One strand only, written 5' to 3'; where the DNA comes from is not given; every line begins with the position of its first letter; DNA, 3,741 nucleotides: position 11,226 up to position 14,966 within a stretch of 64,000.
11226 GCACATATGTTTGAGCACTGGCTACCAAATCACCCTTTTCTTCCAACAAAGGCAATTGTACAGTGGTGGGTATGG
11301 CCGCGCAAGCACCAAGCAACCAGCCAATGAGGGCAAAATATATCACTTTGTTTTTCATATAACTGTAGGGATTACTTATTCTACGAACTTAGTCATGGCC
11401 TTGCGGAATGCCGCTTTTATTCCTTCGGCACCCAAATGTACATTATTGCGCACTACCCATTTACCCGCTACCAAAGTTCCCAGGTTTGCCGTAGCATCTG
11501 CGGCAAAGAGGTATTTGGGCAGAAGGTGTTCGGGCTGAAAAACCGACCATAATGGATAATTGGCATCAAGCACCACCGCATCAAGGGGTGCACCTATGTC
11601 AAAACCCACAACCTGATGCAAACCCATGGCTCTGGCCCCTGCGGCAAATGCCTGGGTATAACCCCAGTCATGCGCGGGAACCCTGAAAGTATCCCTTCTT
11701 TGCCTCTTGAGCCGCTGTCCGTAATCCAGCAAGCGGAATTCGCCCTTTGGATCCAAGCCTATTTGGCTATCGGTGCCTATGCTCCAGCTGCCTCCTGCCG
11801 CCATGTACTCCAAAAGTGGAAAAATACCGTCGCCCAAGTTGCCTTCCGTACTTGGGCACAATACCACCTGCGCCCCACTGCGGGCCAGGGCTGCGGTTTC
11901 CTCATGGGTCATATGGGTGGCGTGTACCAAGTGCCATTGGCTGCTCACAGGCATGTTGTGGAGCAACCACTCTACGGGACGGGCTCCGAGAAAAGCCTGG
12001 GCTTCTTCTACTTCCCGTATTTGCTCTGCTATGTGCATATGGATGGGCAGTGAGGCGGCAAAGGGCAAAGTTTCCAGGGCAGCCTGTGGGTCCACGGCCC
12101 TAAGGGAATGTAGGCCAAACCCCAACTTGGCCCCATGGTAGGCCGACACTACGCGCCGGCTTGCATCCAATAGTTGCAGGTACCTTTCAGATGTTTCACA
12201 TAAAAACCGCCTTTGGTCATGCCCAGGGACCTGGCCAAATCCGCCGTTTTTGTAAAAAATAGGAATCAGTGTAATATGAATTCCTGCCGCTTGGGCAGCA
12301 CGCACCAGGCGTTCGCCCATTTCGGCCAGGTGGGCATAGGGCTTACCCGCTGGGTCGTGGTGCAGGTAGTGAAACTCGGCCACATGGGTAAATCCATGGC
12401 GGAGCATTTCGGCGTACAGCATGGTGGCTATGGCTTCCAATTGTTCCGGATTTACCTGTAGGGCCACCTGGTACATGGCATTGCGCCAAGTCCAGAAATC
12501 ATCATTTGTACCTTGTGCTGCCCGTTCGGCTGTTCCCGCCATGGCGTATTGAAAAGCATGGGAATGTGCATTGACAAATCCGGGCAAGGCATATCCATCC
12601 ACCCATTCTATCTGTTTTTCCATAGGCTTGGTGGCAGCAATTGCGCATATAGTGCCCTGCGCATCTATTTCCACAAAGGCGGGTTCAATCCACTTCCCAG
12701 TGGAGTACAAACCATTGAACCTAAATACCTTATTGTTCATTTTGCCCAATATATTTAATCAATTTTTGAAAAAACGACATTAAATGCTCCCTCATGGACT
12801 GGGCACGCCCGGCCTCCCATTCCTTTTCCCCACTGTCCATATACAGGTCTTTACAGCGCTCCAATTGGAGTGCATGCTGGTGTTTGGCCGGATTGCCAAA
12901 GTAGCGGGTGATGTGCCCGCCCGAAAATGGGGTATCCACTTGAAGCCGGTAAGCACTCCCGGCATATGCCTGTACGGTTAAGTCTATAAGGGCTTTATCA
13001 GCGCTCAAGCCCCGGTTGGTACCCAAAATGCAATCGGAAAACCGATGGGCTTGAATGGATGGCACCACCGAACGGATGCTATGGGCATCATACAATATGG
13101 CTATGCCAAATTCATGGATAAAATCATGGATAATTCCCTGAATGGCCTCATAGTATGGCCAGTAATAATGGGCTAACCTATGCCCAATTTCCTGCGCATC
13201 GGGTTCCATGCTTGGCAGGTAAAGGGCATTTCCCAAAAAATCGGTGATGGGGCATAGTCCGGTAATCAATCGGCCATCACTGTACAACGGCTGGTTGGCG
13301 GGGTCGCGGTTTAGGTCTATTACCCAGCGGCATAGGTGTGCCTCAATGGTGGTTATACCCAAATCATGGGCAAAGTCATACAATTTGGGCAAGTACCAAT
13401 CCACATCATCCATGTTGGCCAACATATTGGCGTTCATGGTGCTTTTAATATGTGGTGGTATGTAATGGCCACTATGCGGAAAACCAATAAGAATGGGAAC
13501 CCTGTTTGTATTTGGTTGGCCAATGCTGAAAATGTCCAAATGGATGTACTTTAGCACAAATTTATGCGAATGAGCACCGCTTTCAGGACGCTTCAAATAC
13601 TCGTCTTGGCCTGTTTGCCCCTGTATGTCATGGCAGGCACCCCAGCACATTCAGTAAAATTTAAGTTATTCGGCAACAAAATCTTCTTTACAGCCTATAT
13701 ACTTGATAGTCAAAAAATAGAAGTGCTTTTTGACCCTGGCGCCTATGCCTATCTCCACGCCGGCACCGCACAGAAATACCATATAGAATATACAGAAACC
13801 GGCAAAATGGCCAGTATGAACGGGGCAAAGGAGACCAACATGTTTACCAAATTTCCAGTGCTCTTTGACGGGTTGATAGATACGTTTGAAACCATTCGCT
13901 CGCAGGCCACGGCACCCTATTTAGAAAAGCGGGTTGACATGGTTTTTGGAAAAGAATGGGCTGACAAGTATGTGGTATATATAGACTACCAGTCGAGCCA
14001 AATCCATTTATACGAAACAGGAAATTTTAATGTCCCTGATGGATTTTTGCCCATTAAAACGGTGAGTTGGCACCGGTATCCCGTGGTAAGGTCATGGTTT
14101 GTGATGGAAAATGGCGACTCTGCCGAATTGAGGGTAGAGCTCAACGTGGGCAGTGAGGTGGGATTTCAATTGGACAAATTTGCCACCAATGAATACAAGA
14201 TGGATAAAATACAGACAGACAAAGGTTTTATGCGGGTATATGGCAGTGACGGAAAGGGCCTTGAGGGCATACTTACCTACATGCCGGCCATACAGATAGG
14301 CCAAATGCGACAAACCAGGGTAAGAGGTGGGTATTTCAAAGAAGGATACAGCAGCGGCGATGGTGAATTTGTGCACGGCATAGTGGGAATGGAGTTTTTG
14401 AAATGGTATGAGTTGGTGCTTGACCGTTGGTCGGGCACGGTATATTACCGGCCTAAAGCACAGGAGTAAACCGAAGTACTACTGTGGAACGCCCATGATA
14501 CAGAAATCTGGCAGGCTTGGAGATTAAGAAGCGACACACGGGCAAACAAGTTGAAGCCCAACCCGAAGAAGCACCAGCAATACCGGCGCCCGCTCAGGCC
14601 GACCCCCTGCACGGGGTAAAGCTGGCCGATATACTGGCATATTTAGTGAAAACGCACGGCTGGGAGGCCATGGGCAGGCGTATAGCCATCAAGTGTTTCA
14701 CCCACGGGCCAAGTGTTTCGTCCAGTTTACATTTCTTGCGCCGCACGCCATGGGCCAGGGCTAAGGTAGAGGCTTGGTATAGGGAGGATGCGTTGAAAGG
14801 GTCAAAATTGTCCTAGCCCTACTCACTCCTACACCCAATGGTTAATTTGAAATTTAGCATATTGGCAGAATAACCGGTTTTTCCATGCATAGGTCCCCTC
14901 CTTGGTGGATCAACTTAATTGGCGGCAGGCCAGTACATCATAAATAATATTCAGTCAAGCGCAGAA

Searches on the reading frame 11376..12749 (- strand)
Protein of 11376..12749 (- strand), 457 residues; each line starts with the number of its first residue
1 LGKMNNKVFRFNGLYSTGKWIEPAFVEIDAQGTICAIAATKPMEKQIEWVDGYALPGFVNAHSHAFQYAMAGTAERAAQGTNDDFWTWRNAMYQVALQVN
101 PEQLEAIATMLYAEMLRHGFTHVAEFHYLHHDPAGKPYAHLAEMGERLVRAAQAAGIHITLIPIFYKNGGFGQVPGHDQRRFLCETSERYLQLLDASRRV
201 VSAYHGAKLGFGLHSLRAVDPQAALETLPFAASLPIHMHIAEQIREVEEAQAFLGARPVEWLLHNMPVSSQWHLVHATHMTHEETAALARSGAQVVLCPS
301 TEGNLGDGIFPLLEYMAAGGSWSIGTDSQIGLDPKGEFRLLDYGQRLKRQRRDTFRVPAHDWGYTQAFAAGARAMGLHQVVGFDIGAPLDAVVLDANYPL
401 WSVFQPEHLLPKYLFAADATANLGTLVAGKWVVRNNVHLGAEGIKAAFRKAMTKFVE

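Call 66: search_protein_families(library=pfam, proteins=[window:11376-12749:-], max_evalue=0.001)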
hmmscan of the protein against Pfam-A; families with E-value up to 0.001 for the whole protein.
window:11376-12749:- (457 aa): 2 families
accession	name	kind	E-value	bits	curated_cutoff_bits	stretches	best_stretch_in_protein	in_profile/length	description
PF01979.26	Amidohydro_1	-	3.7e-25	89.3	25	1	53-432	1-345/345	Amidohydrolase family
PF07969.17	Amidohydro_3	-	0.00045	20.2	29.7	0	95-397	149-447/472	Amidohydrolase family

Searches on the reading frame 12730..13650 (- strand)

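Call 66: search_protein_families(library=pfam, proteins=[window:12730-13650:-], max_evalue=0.001)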
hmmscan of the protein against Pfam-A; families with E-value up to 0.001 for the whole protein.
window:12730-13650:- (306 aa): 1 family
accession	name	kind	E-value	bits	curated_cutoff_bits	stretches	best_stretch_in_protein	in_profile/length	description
PF05013.17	FGase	-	8e-55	186.8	28.9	1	52-271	2-219/219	N-formylglutamate amidohydrolase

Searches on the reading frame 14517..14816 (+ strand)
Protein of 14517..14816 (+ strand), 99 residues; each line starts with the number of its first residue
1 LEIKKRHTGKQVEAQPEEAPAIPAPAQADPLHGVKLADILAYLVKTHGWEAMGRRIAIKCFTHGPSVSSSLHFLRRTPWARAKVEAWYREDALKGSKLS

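Call 66: search_protein_families(library=pfam, proteins=[window:14517-14816:+], max_evalue=0.001)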
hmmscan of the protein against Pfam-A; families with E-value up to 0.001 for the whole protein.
window:14517-14816:+ (99 aa): 1 family
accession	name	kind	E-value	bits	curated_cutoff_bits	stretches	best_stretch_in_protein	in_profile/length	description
PF09905.14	VF530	-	2.4e-28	98.6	27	1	28-88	2-62/63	DNA-binding protein VF530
